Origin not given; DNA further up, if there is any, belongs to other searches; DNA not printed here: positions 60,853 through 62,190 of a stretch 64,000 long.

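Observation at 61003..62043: HAD-IA-like hydrolase between hisC and a monofunctional hisB is a candidate for the missing histidinol-phosphate phosphatase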

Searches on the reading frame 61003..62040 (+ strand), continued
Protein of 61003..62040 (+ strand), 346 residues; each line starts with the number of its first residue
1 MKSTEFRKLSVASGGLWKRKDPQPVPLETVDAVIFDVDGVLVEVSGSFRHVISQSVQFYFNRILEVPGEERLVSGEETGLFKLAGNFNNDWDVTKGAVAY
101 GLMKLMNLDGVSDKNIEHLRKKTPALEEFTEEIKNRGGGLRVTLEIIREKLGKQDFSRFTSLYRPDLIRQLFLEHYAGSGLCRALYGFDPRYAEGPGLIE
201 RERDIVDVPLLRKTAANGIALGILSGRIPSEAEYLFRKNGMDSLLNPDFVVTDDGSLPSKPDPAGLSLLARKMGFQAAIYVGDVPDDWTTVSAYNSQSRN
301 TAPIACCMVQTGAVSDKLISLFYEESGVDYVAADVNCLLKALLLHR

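Call 19: find_related_loci(query=A1, collection=genome_contigs, flank=8000)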
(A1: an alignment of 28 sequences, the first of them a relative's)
Query A1 (346 aa) in genome_contigs; peptide patterns used: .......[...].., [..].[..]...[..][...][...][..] (x = any residue, [..] = any of these).
600 stretches matched a pattern (row limit reached: there are more); 437 encode a relative of the query (tblastn E <= 1e-3); the best 80 are kept; 80 distinct loci.
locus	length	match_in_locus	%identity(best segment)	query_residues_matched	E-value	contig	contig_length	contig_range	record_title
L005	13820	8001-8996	62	15-346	7e-137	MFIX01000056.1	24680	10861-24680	MAG: Candidatus Glassbacteria bacterium RIFCSPLOWO2_12_FULL_58_11 rifcsplowo2_12_scaffold_17210, whole genome shotgun se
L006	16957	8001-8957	61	24-342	1e-133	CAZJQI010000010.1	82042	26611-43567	MAG TPA_asm: uncultured Gemmatimonadales bacterium isolate SRP068000_co1_608 genome assembly, contig: NODE_186_length_82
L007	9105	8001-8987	52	15-343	3e-111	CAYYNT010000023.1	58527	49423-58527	MAG TPA_asm: uncultured Gemmatimonadales bacterium isolate binchicken_co20_206 genome assembly, contig: NODE_1293_length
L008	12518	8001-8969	41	7-339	9e-66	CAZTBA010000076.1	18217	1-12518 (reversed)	MAG TPA_asm: uncultured bacterium isolate SRP323688_co1_241 genome assembly, contig: NODE_5025_length_18217_cov_5.890100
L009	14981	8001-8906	37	27-342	2e-63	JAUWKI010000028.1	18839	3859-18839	MAG: Actinomycetes bacterium isolate CSMAG_2342 CSMAG_2342_k127_209657_length_18839_cov_412.7848, whole genome shotgun s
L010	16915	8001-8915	36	30-342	2e-57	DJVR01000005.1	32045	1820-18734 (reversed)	MAG TPA_asm: Candidatus Atribacteria bacterium UBA6251 UBA6251_contig_36993, whole genome shotgun sequence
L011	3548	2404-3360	35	16-342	1e-56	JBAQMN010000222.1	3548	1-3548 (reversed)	MAG: Actinomycetota bacterium isolate MFD12059_ilm_asm_bin8 k127_47720, whole genome shotgun sequence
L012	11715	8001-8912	38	27-339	3e-56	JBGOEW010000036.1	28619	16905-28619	MAG: Candidatus Fervidibacter sp. isolate 3300020139_18 Ga0197143_1000852, whole genome shotgun sequence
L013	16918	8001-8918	37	27-339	8e-56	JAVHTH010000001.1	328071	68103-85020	MAG: Candidatus Fervidibacter sinensis isolate DRTY-8.bins.21.TC_201808 NODE_11_length_328071_cov_27.635734, whole genom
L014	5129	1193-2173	35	7-342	8e-55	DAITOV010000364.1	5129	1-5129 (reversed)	MAG TPA_asm: Abditibacteriia bacterium isolate CTOTU24465 NODE_8360_length_5129_cov_4.310603, whole genome shotgun seque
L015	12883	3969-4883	33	30-342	2e-54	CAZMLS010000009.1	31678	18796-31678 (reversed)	MAG TPA_asm: uncultured Atribacterota bacterium isolate binchicken_co47_116 genome assembly, contig: NODE_901_length_316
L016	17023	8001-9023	33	1-342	2e-54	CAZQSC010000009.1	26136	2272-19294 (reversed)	MAG TPA_asm: uncultured bacterium isolate SRP338002_co1_79 genome assembly, contig: NODE_1696_length_26136_cov_7.121813,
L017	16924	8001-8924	35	27-342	4e-52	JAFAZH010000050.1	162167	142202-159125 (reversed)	MAG: Abditibacteriaceae bacterium isolate CP_BM_RX_R8_36 BM_RX_R8_k147_2263314, whole genome shotgun sequence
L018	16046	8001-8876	36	27-332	2e-57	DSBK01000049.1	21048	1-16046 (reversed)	MAG TPA_asm: Actinomycetota bacterium isolate SpSt-1170 Ga0129302_1001016, whole genome shotgun sequence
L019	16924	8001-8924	38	27-342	1e-50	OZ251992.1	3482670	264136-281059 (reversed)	MAG: Abditibacterium sp. isolate e3dcc289-0318-48a8-9771-5f451622e1db genome assembly, chromosome: 1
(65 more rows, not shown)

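Call 32: predict_structure(alignment_id=A2)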
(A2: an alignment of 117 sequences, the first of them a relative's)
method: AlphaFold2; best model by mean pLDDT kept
length: 346 residues; sequences in the alignment: 117
mean_pLDDT: 94.0   pTM: 0.89
mean pLDDT of the five models: 94.0, 93.8, 93.5, 93.5, 92.9
residues with pLDDT >= 90: 296; 70-90: 42; 50-70: 6; < 50: 2
segments of 3 or more residues with pLDDT < 50: none
pLDDT, mean of each block of 10 residues (from residue 1): 72 96 96 97 92 97 96 93 89 97 92 91 96 96 98 96 98 98 97 96 96 98 97 96 97 95 97 98 93 89 95 74 89 97 96
secondary structure, 60 per line:
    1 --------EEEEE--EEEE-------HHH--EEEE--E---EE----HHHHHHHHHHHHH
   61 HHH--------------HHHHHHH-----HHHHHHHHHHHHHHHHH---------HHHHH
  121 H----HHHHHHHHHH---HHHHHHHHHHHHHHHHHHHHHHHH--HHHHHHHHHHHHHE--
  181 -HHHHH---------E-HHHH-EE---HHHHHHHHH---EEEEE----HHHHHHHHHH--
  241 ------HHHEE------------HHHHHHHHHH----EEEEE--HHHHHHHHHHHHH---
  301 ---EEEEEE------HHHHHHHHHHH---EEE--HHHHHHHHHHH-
elements in order: E9-13 E16-19 E32-35 H48-63 H78-84 H90-106 H116-121 H126-135 H139-162 H165-177 H182-186 H198-201 H208-216 E220-224 H229-238 H264-273 E278-282 H285-297 E304-309 H316-326 E330-332 H335-345

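Call 34: fold_search(model_id=the predicted structure, library=pdb)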
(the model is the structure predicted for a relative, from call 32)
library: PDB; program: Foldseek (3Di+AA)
matches with E <= 10: 775; with E <= 0.001: 136
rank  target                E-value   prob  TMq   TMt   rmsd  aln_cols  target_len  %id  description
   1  1qyi                  1.5e-11  1.00  0.60  0.55   6.9       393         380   18  X-RAY STRUCTURE OF Q8NW41 NORTHEAST STRUCTURAL GENOMICS CONSORTIUM TARGET ZR25. (released 2003-12-02)
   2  6iah                  8.3e-11  1.00  0.58  0.82   3.9       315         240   24  Phosphatase Tt82 from Thermococcus thioreducens (released 2019-08-14)
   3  2hi0_A                9.8e-08  1.00  0.48  0.66   6.3       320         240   16  Crystal structure of putative phosphoglycolate phosphatase (YP_619066.1) from Lactobacillus delbrueckii subsp. bulgari (released 2006-08-15)
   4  3qub                  3.2e-07  1.00  0.42  0.62   8.5       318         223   15  Crystal structure of pyrophosphatase from bacteroides thetaiotaomicron, glu47ala mutant complexed with sulfate (released 2011-04-27)
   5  3qu4_B                3.5e-07  1.00  0.42  0.62   8.2       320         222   15  Crystal structure of pyrophosphatase from bacteroides thetaiotaomicron, asp13ala mutant (released 2011-04-27)
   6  3qxg_B                3.9e-07  1.00  0.44  0.64   7.6       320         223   15  Crystal structure of pyrophosphatase from bacteroides thetaiotaomicron complexed with calcium, a closed cap conformati (released 2011-04-27)
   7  3qu2_A                5.1e-07  1.00  0.43  0.63   7.8       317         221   15  Crystal structure of pyrophosphatase from bacteroides thetaiotaomicron, a closed cap conformation (released 2011-04-27)
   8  2hi0_B                5.4e-07  1.00  0.48  0.66   7.4       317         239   15  Crystal structure of putative phosphoglycolate phosphatase (YP_619066.1) from Lactobacillus delbrueckii subsp. bulgari (released 2006-08-15)
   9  3qxg_A                6.4e-07  1.00  0.44  0.64   7.6       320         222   15  Crystal structure of pyrophosphatase from bacteroides thetaiotaomicron complexed with calcium, a closed cap conformati (released 2011-04-27)
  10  3d6j                  7.5e-07  1.00  0.44  0.69   8.5       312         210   14  Crystal structure of Putative haloacid dehalogenase-like hydrolase from Bacteroides fragilis (released 2008-07-15)
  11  3qu4_F                7.5e-07  1.00  0.42  0.61   8.2       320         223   16  Crystal structure of pyrophosphatase from bacteroides thetaiotaomicron, asp13ala mutant (released 2011-04-27)
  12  3qu7_B                7.9e-07  1.00  0.44  0.65   7.2       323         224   15  Crystal structure of pyrophosphatase from bacteroides thetaiotaomicron, asp13asn mutant complexed with calcium and pho (released 2011-04-27)
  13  3qyp_B                8.3e-07  1.00  0.44  0.63   7.6       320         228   14  Crystal structure of pyrophosphatase from bacteroides thetaiotaomicron, glu47asn mutant complexed with calcium and pho (released 2011-04-13)
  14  3qut                  8.8e-07  1.00  0.43  0.62   6.9       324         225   14  Crystal structure of pyrophosphatase from bacteroides thetaiotaomicron, asp13asn mutant, an open cap conformation (released 2011-04-13)
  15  3qu9                  9.8e-07  1.00  0.44  0.65   7.6       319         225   13  Crystal structure of pyrophosphatase from bacteroides thetaiotaomicron, asp13asn mutant complexed with magnesium and tar (released 2011-04-27)
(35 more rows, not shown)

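Call 47: search_protein_representatives(alignment_id=A3)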
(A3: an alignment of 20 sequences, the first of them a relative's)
Query: 20 sequences, 289 profile positions. Proteins with E-value up to 0.001 (for the whole library): 6813; up to 1e-10: 1515; up to 1e-30: 422. The best 150 are listed.
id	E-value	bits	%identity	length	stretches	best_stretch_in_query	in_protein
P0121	4.1e-125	433.0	-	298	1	2-287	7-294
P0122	6.4e-107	373.3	-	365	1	1-286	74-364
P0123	1.3e-104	365.8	-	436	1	3-286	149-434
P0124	5.0e-102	357.2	-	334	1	3-285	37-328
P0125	4.8e-96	337.6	-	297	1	2-288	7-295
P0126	9.4e-93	326.8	-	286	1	1-286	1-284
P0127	3.4e-89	315.1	-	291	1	2-285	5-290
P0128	1.1e-83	297.0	-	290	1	4-287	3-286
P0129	4.4e-81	288.5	-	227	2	1-129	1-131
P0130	2.1e-76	273.1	-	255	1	3-225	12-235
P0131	2.2e-70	253.4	-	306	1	3-285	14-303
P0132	1.1e-68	247.9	-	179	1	109-284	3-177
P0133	1.9e-68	247.0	-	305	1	3-270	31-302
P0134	1.1e-67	244.5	-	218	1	76-286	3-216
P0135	7.7e-67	241.7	-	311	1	4-287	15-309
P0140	1.2e-61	224.8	-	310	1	4-286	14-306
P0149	7.6e-57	209.0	-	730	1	2-287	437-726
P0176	7.3e-50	186.0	-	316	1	3-286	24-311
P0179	1.8e-49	184.8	-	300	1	5-286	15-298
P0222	3.7e-44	167.3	-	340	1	4-278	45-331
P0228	2.2e-43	164.8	-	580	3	140-285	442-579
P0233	6.3e-43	163.3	-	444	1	4-287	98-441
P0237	1.3e-42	162.3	-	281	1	3-286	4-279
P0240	1.6e-42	161.9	-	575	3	147-285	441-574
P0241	1.7e-42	161.9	-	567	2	143-282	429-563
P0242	1.8e-42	161.8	-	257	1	2-218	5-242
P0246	9.6e-42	159.4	-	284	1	2-266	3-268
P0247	1.1e-41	159.2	-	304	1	5-260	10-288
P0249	1.4e-41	158.8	-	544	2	142-285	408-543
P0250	1.6e-41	158.7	-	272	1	1-243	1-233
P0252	2.6e-41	158.0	-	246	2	141-285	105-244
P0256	5.7e-41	156.9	-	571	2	141-285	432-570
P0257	6.1e-41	156.7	-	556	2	142-286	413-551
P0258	6.6e-41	156.6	-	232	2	141-282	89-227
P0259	6.8e-41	156.6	-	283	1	3-282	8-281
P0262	8.2e-41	156.3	-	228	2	142-285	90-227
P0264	1.2e-40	155.8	-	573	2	143-283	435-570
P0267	1.6e-40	155.4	-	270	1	1-242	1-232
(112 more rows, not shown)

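Call 48: search_protein_families(library=pfam, proteins=[P0149, P0228, P0240, P0241, P0249, P0256, P0257, P0264, P0233, P0123], max_evalue=0.00001)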
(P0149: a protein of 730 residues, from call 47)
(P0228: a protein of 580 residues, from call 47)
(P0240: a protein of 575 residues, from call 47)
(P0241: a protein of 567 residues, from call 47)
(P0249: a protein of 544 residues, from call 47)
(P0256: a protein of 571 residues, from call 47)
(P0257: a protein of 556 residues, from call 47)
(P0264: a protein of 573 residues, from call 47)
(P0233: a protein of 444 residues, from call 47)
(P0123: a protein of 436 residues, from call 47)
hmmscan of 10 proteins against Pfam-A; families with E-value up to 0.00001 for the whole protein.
P0149 (730 aa): 3 families
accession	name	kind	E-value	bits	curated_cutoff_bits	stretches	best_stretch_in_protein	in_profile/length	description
PF00815.25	Histidinol_dh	-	8.3e-159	529.4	27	1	21-424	5-411/411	Histidinol dehydrogenase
PF00702.32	Hydrolase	-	7.4e-12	46.5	26.4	1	439-682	2-191/191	haloacid dehalogenase-like hydrolase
PF13419.12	HAD_2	-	1.8e-08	35.2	23.8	1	591-682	85-172/178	Haloacid dehalogenase-like hydrolase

P0228 (580 aa): 4 families
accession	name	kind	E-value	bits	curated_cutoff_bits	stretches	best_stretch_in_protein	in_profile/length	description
PF00155.27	Aminotran_1_2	-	1.3e-58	199.4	19.7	1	34-349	3-351/361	Aminotransferase class I and II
PF13419.12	HAD_2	-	4.4e-18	66.5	23.8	1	366-541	2-173/178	Haloacid dehalogenase-like hydrolase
PF00702.32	Hydrolase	-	6.9e-18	66.2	26.4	1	364-539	3-190/191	haloacid dehalogenase-like hydrolase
PF00266.25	Aminotran_5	-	2.5e-10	40.3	21.5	1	70-196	44-177/371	Aminotransferase class-V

P0240 (575 aa): 4 families
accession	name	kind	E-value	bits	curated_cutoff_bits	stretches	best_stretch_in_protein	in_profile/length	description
PF00155.27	Aminotran_1_2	-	2.4e-55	188.6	19.7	1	23-347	2-360/361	Aminotransferase class I and II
PF13419.12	HAD_2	-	4.4e-21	76.2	23.8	1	359-537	1-176/178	Haloacid dehalogenase-like hydrolase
PF00702.32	Hydrolase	-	1.4e-20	74.9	26.4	1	358-533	3-191/191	haloacid dehalogenase-like hydrolase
PF00266.25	Aminotran_5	-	3.9e-09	36.4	21.5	1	55-186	42-177/371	Aminotransferase class-V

P0241 (567 aa): 3 families
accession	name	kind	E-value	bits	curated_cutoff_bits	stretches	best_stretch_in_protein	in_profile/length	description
PF00155.27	Aminotran_1_2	-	7.5e-59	200.2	19.7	1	16-337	3-360/361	Aminotransferase class I and II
PF00702.32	Hydrolase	-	2e-19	71.2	26.4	1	346-527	3-191/191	haloacid dehalogenase-like hydrolase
PF13419.12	HAD_2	-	1.2e-17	65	23.8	1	348-533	2-178/178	Haloacid dehalogenase-like hydrolase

P0249 (544 aa): 3 families
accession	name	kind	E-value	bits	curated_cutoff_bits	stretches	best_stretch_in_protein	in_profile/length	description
PF00155.27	Aminotran_1_2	-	1.8e-50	172.6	19.7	1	3-317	8-360/361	Aminotransferase class I and II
PF13419.12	HAD_2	-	5.8e-26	92.1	23.8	1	327-508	1-174/178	Haloacid dehalogenase-like hydrolase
PF00702.32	Hydrolase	-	4.8e-22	79.7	26.4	1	325-506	2-191/191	haloacid dehalogenase-like hydrolase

P0256 (571 aa): 4 families
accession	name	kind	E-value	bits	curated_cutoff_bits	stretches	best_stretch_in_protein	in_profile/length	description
PF00155.27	Aminotran_1_2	-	3.8e-58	197.9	19.7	1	23-343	2-361/361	Aminotransferase class I and II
PF00702.32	Hydrolase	-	9.8e-26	91.8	26.4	1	350-531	2-191/191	haloacid dehalogenase-like hydrolase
PF13419.12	HAD_2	-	2.2e-24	87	23.8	1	352-536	1-177/178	Haloacid dehalogenase-like hydrolase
PF13242.12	Hydrolase_like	-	3.4e-06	27.3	22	1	495-539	3-50/75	HAD-hyrolase-like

P0257 (556 aa): 3 families
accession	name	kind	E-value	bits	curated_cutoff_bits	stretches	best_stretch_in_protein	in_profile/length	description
PF00155.27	Aminotran_1_2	-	1.9e-49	169.3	19.7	1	5-312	4-350/361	Aminotransferase class I and II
PF13419.12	HAD_2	-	3.9e-21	76.4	23.8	1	332-512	1-172/178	Haloacid dehalogenase-like hydrolase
PF00702.32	Hydrolase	-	4.4e-21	76.6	26.4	1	330-511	2-190/191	haloacid dehalogenase-like hydrolase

P0264 (573 aa): 4 families
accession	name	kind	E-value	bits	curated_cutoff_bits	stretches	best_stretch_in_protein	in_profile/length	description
PF00155.27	Aminotran_1_2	-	9.6e-54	183.4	19.7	1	24-342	3-359/361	Aminotransferase class I and II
PF00702.32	Hydrolase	-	5.4e-20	73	26.4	1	351-532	2-190/191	haloacid dehalogenase-like hydrolase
PF13419.12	HAD_2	-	2.3e-19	70.6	23.8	1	353-536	1-175/178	Haloacid dehalogenase-like hydrolase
PF00266.25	Aminotran_5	-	4.1e-08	33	21.5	1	65-183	52-177/371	Aminotransferase class-V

P0233 (444 aa): 2 families
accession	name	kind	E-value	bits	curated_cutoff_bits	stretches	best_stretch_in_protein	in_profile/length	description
PF13419.12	HAD_2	-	6.8e-14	52.8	23.8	1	294-395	85-172/178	Haloacid dehalogenase-like hydrolase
PF00702.32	Hydrolase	-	8.5e-12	46.3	26.4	1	99-394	3-190/191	haloacid dehalogenase-like hydrolase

P0123 (436 aa): 3 families
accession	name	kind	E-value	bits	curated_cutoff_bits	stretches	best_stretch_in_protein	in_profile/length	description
PF03686.19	UPF0146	-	2.4e-30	105.5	26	1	18-118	16-116/129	Uncharacterised protein family (UPF0146)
PF00702.32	Hydrolase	-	1.3e-13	52.2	26.4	1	149-387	1-191/191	haloacid dehalogenase-like hydrolase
PF13419.12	HAD_2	-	1.8e-09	38.4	23.8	1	304-387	86-172/178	Haloacid dehalogenase-like hydrolase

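Call 49: list_cluster_members(proteins=[P0252, P0258, P0262, P0228, P0240, P0149, P0256, P0250, P0267, P0242])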
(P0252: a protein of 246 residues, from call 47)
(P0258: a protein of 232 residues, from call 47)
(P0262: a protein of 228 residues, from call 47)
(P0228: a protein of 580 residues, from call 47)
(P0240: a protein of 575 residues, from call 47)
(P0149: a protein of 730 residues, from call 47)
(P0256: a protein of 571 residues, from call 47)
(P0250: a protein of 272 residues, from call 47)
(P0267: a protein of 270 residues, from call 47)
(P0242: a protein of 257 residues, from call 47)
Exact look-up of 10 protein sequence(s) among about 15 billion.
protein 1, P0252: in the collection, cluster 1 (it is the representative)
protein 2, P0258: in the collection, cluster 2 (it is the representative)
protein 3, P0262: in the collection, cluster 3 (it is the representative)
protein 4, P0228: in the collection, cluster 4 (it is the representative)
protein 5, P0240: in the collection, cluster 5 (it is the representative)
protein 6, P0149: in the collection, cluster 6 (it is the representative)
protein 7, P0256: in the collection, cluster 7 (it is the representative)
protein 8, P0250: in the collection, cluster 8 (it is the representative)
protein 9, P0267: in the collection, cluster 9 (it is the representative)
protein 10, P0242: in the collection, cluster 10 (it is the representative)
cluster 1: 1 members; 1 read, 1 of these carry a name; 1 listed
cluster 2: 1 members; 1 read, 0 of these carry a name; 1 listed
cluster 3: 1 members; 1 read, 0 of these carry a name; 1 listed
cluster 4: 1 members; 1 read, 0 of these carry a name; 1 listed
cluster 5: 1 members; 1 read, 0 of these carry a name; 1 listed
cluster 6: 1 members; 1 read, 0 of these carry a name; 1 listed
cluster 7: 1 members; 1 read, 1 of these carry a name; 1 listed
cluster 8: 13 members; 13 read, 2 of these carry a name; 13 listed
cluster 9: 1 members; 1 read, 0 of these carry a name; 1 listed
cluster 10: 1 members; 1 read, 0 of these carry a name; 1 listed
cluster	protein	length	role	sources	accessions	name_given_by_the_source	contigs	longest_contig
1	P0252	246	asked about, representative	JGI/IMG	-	HAD superfamily phosphatase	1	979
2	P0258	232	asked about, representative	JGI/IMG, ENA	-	-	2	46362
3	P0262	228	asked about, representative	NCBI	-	-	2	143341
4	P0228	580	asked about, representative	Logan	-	-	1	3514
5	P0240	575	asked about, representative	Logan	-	-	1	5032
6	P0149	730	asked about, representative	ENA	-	-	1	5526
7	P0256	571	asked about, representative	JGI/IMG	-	histidinol-phosphate aminotransferase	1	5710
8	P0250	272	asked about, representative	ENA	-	-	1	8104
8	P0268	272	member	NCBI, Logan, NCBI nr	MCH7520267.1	MAG: HAD-IA family hydrolase [Candidatus Marinimicrobia bacterium] | HAD-IA family hydrolase [Candidatus Neomarinimicrobiota bacterium]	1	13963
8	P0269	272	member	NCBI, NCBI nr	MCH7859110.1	MAG: HAD-IA family hydrolase [Candidatus Marinimicrobia bacterium] | HAD-IA family hydrolase [Candidatus Neomarinimicrobiota bacterium]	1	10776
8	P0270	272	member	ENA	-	-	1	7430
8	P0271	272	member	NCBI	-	-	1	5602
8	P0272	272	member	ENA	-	-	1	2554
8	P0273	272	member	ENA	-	-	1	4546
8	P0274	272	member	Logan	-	-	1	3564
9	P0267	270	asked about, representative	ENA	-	-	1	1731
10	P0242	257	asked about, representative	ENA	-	-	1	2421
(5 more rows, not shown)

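Call 52: list_cluster_members(proteins=[P0247, P0237, P0246, P0259, P0140, P0135, P0131, P0179, P0176, P0222])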
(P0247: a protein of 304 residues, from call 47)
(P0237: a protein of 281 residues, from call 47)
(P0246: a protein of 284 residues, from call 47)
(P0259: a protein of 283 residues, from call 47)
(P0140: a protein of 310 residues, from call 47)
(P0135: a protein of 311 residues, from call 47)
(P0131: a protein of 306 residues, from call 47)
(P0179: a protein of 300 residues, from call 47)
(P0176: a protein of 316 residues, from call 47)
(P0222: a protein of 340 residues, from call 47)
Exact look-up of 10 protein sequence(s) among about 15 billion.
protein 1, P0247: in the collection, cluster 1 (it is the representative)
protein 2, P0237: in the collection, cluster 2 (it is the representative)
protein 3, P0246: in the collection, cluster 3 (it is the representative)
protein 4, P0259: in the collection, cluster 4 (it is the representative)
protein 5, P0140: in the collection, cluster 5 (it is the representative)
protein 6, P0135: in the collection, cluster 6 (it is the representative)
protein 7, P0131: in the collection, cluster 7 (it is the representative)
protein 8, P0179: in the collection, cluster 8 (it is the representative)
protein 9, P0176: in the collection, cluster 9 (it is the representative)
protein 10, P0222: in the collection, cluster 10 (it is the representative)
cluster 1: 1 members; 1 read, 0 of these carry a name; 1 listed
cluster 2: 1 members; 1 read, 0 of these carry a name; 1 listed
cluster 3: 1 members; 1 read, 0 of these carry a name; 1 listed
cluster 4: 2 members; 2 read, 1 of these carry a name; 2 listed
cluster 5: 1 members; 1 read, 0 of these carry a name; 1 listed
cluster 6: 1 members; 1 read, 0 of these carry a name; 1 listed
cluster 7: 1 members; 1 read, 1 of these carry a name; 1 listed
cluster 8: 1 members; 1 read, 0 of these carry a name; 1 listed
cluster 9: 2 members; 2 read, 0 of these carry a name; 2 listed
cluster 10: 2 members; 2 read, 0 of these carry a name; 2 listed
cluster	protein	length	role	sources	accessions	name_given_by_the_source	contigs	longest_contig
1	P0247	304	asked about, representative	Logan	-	-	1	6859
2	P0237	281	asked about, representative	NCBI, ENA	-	-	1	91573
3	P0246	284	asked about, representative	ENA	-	-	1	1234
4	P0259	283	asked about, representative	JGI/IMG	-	HAD superfamily phosphatase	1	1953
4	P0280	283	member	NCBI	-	-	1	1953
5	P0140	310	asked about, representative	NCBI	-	-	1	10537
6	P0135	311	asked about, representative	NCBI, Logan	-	-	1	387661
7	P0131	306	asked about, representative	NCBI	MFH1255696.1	MAG: HAD family hydrolase [Candidatus Diapherotrites archaeon]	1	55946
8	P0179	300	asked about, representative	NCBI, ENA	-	-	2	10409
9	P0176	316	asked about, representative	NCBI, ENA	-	-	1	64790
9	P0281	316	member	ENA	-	-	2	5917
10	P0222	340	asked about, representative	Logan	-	-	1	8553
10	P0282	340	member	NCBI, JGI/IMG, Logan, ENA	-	-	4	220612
